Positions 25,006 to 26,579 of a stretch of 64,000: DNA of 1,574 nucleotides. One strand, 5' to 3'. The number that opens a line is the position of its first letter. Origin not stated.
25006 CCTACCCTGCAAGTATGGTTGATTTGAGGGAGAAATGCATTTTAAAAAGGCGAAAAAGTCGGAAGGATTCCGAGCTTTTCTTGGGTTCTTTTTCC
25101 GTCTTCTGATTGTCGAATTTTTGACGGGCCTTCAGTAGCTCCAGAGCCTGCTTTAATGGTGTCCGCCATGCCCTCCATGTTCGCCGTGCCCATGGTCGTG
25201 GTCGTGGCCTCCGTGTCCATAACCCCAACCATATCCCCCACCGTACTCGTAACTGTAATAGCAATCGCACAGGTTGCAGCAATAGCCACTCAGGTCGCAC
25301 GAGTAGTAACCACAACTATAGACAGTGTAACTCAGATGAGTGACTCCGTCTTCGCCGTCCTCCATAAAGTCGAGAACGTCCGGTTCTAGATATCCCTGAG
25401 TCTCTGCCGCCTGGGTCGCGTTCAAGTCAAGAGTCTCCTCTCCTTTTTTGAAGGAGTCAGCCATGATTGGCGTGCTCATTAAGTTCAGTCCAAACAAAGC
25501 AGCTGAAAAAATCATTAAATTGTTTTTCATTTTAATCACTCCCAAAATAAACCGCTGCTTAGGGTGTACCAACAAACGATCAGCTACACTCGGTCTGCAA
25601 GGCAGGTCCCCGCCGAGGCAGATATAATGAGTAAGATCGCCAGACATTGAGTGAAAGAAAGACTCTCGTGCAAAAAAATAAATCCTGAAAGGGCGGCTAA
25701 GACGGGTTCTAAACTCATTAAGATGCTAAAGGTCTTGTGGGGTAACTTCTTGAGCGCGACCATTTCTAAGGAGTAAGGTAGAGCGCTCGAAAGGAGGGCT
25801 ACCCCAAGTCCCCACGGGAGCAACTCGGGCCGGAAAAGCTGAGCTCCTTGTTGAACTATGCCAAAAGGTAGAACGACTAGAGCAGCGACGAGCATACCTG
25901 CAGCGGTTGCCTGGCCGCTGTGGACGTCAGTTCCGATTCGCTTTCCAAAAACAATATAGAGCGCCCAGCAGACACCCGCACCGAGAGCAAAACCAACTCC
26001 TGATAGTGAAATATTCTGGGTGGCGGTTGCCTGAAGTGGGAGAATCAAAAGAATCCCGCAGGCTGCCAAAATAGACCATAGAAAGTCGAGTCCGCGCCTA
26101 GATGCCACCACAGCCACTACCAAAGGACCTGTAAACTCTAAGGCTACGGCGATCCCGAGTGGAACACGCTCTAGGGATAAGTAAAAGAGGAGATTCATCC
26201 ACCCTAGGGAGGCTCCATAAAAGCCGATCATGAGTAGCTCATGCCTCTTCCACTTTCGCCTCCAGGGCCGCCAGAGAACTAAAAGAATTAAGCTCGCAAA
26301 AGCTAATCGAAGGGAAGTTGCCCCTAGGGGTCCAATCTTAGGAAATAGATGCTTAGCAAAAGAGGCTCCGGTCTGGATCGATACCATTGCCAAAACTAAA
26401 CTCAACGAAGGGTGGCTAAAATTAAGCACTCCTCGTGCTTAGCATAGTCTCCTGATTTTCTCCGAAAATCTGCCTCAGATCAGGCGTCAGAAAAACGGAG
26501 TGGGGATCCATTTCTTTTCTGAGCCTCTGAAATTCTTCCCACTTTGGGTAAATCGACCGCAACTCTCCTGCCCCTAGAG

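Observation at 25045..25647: Stand-alone small secreted Cys/Tyr/Gly-rich protein with a poly-His/Gly tail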

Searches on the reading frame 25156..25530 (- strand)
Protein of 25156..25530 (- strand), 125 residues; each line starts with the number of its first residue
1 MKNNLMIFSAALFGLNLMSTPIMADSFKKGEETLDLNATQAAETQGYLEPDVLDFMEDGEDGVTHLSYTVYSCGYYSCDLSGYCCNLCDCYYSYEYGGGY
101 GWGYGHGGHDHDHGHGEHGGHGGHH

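Call 5: search_protein_families(library=pfam, proteins=[window:25156-25530:-], max_evalue=1)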
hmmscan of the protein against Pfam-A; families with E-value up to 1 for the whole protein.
window:25156-25530:- (125 aa): 1 family
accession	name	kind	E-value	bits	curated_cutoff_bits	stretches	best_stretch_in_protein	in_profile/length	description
PF00202.27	Aminotran_3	-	0.019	14.1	30.5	1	29-71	25-67/403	Aminotransferase class-III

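Call 6: find_homologous_proteins(query=window:25156-25530:-, max_evalue=10)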
Query seq(125 aa) (125 aa): 1 proteins with E <= 10 among 36 candidates.
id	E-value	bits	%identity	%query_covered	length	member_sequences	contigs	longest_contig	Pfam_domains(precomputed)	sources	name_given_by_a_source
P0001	2.2e-81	289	100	100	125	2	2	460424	-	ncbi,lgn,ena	-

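Call 7: search_protein_families(library=ncbifam, proteins=[window:25156-25530:-], max_evalue=1)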
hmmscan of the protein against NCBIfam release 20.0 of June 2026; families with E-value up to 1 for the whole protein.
window:25156-25530:- (125 aa): 2 families
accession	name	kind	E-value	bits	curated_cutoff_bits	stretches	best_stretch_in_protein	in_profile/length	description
NF047414.1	BRANT_His_rich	hypoth_equivalog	0.085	13.9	44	1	7-41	4-38/62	His-rich protein BRANT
NF004426.0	PRK05769.1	equivalog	0.25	10.1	552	1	29-72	52-95/441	acetyl ornithine aminotransferase family protein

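Call 9: find_encoding_contigs(protein=P0001, flank=10000, max_places=6)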
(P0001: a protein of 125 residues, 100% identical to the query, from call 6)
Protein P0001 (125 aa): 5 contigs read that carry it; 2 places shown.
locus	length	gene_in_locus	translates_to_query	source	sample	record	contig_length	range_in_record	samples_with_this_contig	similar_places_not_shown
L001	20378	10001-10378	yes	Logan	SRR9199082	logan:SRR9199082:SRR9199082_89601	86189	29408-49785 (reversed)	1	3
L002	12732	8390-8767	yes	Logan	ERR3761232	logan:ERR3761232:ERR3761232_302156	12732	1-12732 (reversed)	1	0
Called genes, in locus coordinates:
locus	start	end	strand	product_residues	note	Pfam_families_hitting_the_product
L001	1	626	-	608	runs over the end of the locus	-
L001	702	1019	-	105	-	PF00581:Rhodanese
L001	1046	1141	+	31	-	-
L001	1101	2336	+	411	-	PF07690:MFS_1, PF13000:Acatn, PF07690:MFS_1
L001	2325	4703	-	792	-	PF00266:Aminotran_5, PF00753:Lactamase_B (weak), PF00581:Rhodanese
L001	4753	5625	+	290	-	-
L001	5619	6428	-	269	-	PF00512:HisKA, PF02518:HATPase_c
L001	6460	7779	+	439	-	PF01168:Ala_racemase_N (weak)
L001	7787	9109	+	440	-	PF01565:FAD_binding_4, PF04030:ALO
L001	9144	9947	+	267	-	PF00892:EamA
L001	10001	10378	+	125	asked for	-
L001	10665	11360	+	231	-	-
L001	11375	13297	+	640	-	PF00890:FAD_binding_2, PF01266:DAO, PF07992:Pyr_redox_2 (faint), PF02910:Succ_DH_flav_C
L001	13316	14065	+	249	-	PF13085:Fer2_3, PF13187:Fer4_9 (faint), PF12797:Fer4_2 (faint), PF13237:Fer4_10, PF12838:Fer4_7, PF13183:Fer4_8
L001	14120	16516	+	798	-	-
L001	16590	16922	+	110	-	-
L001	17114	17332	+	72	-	-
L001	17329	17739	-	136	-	PF02472:ExbD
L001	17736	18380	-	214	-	PF01618:MotA_ExbB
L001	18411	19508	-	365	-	-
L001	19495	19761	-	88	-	-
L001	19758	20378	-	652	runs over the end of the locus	-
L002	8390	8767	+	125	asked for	-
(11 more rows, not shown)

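Call 12: search_protein_representatives(protein=window:25156-25530:-)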
Query: 125 residues. Proteins with E-value up to 0.001 (for the whole library): 3; up to 1e-10: 1; up to 1e-30: 1. The best 3 are listed.
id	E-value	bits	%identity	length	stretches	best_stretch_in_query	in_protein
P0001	6.9e-82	288.9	100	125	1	1-125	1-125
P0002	1.7e-05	41.3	66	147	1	56-125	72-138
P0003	1.7e-04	38.0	67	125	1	68-124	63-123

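Call 16: find_homologous_proteins(query=A1, max_evalue=10)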
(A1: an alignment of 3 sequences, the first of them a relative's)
Query A1 (3 sequences) (125 aa, profile of the alignment): 4 proteins with E <= 10 among 3149 candidates.
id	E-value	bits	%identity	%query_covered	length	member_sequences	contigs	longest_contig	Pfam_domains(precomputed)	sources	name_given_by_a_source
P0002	1.1e-52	196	31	74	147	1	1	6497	-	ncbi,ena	-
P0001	2.7e-52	194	100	100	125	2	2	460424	-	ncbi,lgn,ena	-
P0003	6.1e-40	154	75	13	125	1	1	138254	-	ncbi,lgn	-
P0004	3.0e+0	26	-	-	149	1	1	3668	-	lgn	-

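Call 18: find_encoding_contigs(protein=P0002, flank=10000, max_places=4)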
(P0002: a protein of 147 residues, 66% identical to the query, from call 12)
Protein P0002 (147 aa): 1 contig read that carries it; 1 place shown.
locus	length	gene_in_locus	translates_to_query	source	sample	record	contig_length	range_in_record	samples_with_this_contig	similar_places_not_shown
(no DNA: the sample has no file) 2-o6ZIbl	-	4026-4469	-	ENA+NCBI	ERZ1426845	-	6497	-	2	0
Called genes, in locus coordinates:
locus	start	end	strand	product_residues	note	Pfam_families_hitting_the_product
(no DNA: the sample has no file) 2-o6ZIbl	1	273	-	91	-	?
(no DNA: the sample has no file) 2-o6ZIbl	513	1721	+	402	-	PF01168:Ala_racemase_N (weak)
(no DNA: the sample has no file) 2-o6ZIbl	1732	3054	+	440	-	PF01565:FAD_binding_4, PF04030:ALO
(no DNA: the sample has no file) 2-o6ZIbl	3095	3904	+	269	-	PF00892:EamA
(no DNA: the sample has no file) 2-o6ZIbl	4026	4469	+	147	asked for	-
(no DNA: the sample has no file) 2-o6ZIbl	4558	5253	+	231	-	-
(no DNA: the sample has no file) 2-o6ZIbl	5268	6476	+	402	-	PF00890:FAD_binding_2, PF01134:GIDA (faint), PF01266:DAO, PF07992:Pyr_redox_2 (weak)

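Call 19: find_encoding_contigs(protein=P0003, flank=10000, max_places=4)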
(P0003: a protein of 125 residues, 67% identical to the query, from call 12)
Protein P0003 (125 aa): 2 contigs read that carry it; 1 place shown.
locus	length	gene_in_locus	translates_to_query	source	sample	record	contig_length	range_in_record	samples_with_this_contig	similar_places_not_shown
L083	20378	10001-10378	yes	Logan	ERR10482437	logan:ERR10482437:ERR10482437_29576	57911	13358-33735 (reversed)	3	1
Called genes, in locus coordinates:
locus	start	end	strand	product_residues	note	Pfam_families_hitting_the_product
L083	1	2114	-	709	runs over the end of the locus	PF12796:Ank_2, PF13637:Ank_4 (faint), PF13857:Ank_5 (faint), PF00023:Ank (faint), PF12796:Ank_2 (weak), PF13606:Ank_3 (faint), PF12796:Ank_2 (weak)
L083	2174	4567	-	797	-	PF00266:Aminotran_5, PF00581:Rhodanese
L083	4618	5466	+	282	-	-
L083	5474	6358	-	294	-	PF00512:HisKA, PF02518:HATPase_c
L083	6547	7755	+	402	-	PF01168:Ala_racemase_N (faint)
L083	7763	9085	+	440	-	PF01565:FAD_binding_4, PF04030:ALO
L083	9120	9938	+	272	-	PF00892:EamA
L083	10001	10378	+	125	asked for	-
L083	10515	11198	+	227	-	PF13473:Cupredoxin_1 (faint), PF00127:Copper-bind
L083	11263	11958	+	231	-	-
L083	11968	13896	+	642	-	PF00890:FAD_binding_2, PF01266:DAO, PF07992:Pyr_redox_2 (weak), PF02910:Succ_DH_flav_C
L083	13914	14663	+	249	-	PF13085:Fer2_3, PF13187:Fer4_9 (faint), PF12797:Fer4_2 (faint), PF13237:Fer4_10, PF12838:Fer4_7, PF13183:Fer4_8, PF13534:Fer4_17 (weak)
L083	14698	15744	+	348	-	PF01209:Ubie_methyltran, PF13489:Methyltransf_23 (faint), PF13649:Methyltransf_25, PF13847:Methyltransf_31, PF08241:Methyltransf_11, PF08242:Methyltransf_12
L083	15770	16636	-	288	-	PF04991:LicD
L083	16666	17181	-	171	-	-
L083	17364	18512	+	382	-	-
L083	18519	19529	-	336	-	PF00355:Rieske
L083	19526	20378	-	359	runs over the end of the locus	-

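Call 20: list_cluster_members(proteins=[P0001, P0002, P0003])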
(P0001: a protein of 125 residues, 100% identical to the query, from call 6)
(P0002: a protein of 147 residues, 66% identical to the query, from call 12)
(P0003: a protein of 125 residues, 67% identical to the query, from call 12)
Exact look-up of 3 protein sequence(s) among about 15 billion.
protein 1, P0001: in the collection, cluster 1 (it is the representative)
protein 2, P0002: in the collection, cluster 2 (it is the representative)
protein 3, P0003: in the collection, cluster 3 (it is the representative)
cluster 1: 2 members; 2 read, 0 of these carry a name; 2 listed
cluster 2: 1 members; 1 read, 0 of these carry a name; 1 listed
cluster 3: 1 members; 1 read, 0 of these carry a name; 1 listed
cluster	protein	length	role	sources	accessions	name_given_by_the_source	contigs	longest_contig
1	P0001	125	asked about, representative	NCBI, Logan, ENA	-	-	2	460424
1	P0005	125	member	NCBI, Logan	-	-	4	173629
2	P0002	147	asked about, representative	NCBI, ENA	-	-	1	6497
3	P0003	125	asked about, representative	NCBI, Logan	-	-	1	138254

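Call 21: find_related_loci(query=A1, collection=metagenome_contigs, flank=10000)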
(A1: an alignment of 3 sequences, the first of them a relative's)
Query A1 (125 aa) in metagenome_contigs; peptide patterns used: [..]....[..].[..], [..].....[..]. (x = any residue, [..] = any of these).
279 stretches matched a pattern, but none encodes a relative of the query by tblastn (E <= 1e-3).

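Call 30: search_solved_structures(query=A1, max_evalue=10, show_alignments=3)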
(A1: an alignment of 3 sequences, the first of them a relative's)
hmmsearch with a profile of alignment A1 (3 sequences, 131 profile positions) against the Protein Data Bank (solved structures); distinct sequences matched with E-value up to 10: 8.
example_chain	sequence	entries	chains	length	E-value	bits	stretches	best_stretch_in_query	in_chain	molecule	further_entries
8rcq_B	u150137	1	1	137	0.044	17.3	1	72-118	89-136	VHH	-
6pbv_B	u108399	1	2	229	0.061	16.9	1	71-105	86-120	Fab668 heavy chain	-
6uoe_H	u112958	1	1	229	0.27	14.8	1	73-104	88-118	3-25 Fab heavy chain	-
8et0_C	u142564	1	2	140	0.41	14.2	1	85-122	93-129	anti-cox-2 alpaca nanobody F9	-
6zcz_F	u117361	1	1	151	1.3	12.6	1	69-122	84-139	Nanobody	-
6d11_A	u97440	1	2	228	2.9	11.4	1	71-104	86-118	1450 Antibody, Heavy chain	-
9lho_H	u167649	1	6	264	3.3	11.3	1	74-120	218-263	scFv of 6Y13 chimera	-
9nq3_H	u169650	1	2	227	5.7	10.5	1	75-105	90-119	1871 Fab heavy chain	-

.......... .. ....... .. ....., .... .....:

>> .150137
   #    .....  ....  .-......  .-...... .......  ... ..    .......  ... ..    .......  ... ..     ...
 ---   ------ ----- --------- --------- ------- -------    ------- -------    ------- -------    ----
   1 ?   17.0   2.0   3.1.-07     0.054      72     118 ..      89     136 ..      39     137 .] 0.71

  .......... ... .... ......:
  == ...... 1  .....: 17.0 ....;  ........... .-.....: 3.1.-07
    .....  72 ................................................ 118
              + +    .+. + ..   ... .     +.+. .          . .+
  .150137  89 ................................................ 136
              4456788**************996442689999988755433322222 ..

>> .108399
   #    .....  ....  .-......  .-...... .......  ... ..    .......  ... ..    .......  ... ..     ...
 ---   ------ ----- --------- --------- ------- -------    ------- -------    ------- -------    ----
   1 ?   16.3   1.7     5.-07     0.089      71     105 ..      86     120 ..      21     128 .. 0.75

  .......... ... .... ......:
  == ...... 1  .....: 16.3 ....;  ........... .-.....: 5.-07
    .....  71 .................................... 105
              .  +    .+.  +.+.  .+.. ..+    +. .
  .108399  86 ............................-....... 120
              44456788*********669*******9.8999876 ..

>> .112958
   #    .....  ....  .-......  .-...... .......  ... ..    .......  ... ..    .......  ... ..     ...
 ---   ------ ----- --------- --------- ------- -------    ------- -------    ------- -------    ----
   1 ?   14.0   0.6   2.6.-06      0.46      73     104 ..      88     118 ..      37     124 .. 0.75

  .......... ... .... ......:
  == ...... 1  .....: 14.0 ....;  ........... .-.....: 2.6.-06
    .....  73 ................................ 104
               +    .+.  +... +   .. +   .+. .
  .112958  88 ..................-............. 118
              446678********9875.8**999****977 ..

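Call 37: find_encoding_contigs(protein=P0004, flank=5000, max_places=3)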
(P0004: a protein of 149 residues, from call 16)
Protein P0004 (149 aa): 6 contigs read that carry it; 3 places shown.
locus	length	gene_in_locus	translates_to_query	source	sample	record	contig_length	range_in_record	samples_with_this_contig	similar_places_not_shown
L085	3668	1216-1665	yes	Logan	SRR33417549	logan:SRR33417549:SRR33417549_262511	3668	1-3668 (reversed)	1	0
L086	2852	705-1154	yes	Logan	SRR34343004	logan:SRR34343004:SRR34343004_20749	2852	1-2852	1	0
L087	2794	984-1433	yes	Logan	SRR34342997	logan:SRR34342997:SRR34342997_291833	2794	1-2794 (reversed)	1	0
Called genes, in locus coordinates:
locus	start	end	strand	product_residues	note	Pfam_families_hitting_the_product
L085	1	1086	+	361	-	?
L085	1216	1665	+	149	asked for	-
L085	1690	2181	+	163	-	PF04542:Sigma70_r2, PF08281:Sigma70_r4_2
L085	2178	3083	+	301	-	PF23750:RsgI_M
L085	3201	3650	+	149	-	PF01381:HTH_3, PF12844:HTH_19 (weak), PF13560:HTH_31, PF12674:Zn_ribbon_2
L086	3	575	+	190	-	?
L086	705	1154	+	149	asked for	-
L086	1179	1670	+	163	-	PF04542:Sigma70_r2, PF08281:Sigma70_r4_2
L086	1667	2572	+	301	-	PF23750:RsgI_M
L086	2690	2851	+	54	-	?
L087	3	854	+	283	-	?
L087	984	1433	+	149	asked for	-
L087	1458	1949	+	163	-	PF04542:Sigma70_r2, PF08281:Sigma70_r4_2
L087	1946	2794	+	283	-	?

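Call 39: predict_structure(alignment_id=A1)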
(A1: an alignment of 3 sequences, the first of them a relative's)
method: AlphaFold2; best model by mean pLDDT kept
length: 125 residues; sequences in the alignment: 3
mean_pLDDT: 40.0   pTM: 0.20
mean pLDDT of the five models: 40.0, 38.7, 35.8, 35.7, 29.6
residues with pLDDT >= 90: 0; 70-90: 0; 50-70: 25; < 50: 100
segments of 3 or more residues with pLDDT < 50: 1-75, 95-110, 122-125
pLDDT, mean of each block of 10 residues (from residue 1): 32 33 32 34 33 35 34 50 57 48 39 50 46
secondary structure, 60 per line:
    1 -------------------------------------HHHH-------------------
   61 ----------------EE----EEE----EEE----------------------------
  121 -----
elements in order: H38-41 E83-85 E90-92

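Call 69: search_protein_families(library=pfam, alignment_id=A5, max_evalue=1)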
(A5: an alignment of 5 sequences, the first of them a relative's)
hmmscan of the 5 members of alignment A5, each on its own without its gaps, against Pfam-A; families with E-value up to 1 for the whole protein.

A. member 1, P0001 (125 aa): 1 family
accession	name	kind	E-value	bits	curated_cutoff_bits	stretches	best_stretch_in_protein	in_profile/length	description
PF00202.27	Aminotran_3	-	0.019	14.1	30.5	1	29-71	25-67/403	Aminotransferase class-III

B. families by the number of members that match (of 5 scanned): 1 family
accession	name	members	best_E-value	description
PF00202.27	Aminotran_3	1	0.019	Aminotransferase class-III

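Call 70: search_protein_families(library=ncbifam, alignment_id=A5, max_evalue=1)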
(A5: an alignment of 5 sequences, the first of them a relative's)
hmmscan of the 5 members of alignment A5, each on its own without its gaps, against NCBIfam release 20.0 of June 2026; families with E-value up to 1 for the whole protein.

A. member 1, P0001 (125 aa): 2 families
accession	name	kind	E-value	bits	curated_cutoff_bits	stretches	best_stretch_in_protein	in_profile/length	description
NF047414.1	BRANT_His_rich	hypoth_equivalog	0.085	13.9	44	1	7-41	4-38/62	His-rich protein BRANT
NF004426.0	PRK05769.1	equivalog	0.25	10.1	552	1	29-72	52-95/441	acetyl ornithine aminotransferase family protein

B. families by the number of members that match (of 5 scanned): 2 families
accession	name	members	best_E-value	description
NF047414.1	BRANT_His_rich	1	0.085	His-rich protein BRANT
NF004426.0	PRK05769.1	1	0.25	acetyl ornithine aminotransferase family protein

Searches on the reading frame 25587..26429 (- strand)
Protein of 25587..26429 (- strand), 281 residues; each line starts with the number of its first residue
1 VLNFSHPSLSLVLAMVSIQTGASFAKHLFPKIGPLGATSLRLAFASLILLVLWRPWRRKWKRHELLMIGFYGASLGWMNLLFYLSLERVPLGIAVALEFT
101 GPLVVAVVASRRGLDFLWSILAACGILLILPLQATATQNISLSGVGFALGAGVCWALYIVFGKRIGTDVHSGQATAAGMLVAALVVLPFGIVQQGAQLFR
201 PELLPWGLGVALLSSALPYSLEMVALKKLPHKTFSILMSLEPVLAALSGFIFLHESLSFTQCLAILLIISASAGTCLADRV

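Call 5: search_protein_families(library=pfam, proteins=[window:25587-26429:-], max_evalue=1)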
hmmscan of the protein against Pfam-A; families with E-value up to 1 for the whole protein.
window:25587-26429:- (281 aa): 2 families
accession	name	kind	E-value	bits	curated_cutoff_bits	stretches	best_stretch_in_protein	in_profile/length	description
PF00892.27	EamA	-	1.4e-31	110.1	28.2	2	143-273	2-131/135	EamA-like transporter family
PF04142.21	Nuc_sug_transp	-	0.11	12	27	1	220-269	98-147/315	Nucleotide-sugar transporter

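Call 7: search_protein_families(library=ncbifam, proteins=[window:25587-26429:-], max_evalue=1)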
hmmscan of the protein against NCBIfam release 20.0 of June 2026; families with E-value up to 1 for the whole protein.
window:25587-26429:- (281 aa): 6 families
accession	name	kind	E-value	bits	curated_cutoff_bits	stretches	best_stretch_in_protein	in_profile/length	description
NF007823.0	PRK10532.1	equivalog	5.8e-98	327.6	354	1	7-277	13-281/295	threonine/homoserine exporter RhtA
TIGR00950.1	2A78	equivalog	1.8e-24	86.6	230.2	1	37-272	21-263/264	carboxylate/amino acid/amine transporter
NF008432.0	PRK11272.1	equivalog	2.5e-05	23.6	270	1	44-271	54-281/294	drug/metabolite exporter YedA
NF011625.2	PRK15051.1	equivalog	0.00038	20.6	92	2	204-270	37-102/111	4-amino-4-deoxy-L-arabinose-phosphoundecaprenol flippase subunit ArnE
TIGR03340.1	phn_DUF6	hypoth_equivalog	0.00082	19.1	288.15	1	52-270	47-276/281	phosphonate utilization associated putative membrane protein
NF008512.1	PRK11431.1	equivalog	0.09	13.1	126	1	217-277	41-102/104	quaternary ammonium compound efflux SMR transporter SugE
